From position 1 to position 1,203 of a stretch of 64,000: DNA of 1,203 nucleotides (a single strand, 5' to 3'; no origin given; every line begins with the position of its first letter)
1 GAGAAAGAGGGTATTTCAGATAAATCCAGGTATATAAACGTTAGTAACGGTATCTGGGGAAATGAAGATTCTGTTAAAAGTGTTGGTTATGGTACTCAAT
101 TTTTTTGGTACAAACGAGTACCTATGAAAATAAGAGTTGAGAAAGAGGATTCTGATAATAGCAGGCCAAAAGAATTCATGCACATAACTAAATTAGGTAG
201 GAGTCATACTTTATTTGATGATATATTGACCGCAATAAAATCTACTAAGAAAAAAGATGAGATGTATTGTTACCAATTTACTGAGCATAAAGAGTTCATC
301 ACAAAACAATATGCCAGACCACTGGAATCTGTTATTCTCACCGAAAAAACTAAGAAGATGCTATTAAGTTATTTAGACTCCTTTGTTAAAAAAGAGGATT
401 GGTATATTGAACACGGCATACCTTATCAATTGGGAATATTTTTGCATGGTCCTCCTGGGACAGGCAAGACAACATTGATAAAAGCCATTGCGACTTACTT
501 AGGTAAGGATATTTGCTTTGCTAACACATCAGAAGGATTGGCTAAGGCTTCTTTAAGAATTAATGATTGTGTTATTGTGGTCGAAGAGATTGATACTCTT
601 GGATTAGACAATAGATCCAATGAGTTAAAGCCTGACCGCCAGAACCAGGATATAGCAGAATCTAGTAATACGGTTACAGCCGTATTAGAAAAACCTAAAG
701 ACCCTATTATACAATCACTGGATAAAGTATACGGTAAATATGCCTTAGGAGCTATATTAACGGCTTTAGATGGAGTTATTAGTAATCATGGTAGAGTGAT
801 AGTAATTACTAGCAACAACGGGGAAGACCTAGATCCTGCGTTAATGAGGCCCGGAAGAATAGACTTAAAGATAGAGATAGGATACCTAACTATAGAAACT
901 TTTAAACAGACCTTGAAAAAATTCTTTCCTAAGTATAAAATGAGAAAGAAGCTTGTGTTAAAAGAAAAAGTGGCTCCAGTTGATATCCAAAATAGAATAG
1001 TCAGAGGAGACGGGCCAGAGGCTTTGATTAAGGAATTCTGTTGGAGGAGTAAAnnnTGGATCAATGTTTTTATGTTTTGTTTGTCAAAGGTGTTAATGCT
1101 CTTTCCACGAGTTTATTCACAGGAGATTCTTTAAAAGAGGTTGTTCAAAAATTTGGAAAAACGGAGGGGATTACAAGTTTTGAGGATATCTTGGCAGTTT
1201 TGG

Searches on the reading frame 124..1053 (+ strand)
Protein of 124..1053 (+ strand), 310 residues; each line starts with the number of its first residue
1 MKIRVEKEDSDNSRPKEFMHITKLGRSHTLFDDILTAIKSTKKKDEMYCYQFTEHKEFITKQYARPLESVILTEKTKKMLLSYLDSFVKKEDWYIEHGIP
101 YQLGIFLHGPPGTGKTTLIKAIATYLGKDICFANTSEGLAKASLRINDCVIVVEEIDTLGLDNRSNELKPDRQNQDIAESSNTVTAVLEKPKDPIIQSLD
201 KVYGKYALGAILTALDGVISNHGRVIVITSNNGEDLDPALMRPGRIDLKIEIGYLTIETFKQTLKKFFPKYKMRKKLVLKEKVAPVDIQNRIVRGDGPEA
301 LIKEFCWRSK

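Call 9: search_protein_families(library=pfam, proteins=[window:124-1053:+], max_evalue=0.001)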
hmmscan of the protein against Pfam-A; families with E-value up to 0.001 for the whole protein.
window:124-1053:+ (310 aa): 6 families
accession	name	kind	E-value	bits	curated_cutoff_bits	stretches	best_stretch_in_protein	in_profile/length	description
PF00004.35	AAA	-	4.8e-17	63.1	21.2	1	105-254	1-131/131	ATPase family associated with various cellular activities (AAA)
PF13191.12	AAA_16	-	6.8e-06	27.1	32.6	1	103-176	25-99/167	AAA ATPase domain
PF13401.12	AAA_22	-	0.00014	22.7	27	0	105-128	8-34/130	AAA domain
PF00910.28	RNA_helicase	-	0.00051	20.9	21.5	0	105-136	1-32/105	RNA helicase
PF12774.13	AAA_6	-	0.00075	19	25.2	0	99-143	29-73/327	Hydrolytic ATP binding site of dynein motor region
PF13521.12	AAA_28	-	0.00097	19.8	27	0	105-127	2-24/164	AAA domain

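Call 94: search_protein_families(library=phrogs, proteins=[window:124-1053:+], max_evalue=0.0001)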
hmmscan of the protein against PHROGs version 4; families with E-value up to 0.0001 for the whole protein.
window:124-1053:+ (310 aa): 16 families
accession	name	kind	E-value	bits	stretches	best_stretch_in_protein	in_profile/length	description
phrog_7485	-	unknown function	2e-58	199.4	1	5-304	129-411/430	-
phrog_3757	-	unknown function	1.9e-15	58.1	1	61-136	86-160/367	-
phrog_10401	-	other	4.3e-13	49.9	2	225-284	559-615/667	ATPase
phrog_30773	-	unknown function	6.7e-12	45.5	1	208-273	287-352/666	-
phrog_10440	-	unknown function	1.6e-10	41.1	1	207-253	305-352/483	-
phrog_168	-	DNA, RNA and nucleotide metabolism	7.7e-10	39.9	1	55-164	6-117/314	clamp loader of DNA polymerase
phrog_14322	-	unknown function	1.5e-09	38.6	0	106-144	230-271/398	-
phrog_9172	-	unknown function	4e-08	33.5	1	93-137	99-142/509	-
phrog_2376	-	other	7.5e-07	29.8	0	200-267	136-204/363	ATPase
phrog_11838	-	DNA, RNA and nucleotide metabolism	8.9e-07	29.4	1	57-196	6-134/420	clamp loader of DNA polymerase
phrog_35110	-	unknown function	1.4e-05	25.1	0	201-250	348-399/455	-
phrog_5846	-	DNA, RNA and nucleotide metabolism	2.1e-05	25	1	105-144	41-67/380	clamp loader of DNA polymerase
phrog_325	-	DNA, RNA and nucleotide metabolism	2.1e-05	24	1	105-133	493-525/986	Dda-like helicase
phrog_33861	-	unknown function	2.2e-05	24.4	0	105-266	192-367/407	-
phrog_50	-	DNA, RNA and nucleotide metabolism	2.7e-05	24.4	1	74-127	350-394/570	DnaC-like helicase loader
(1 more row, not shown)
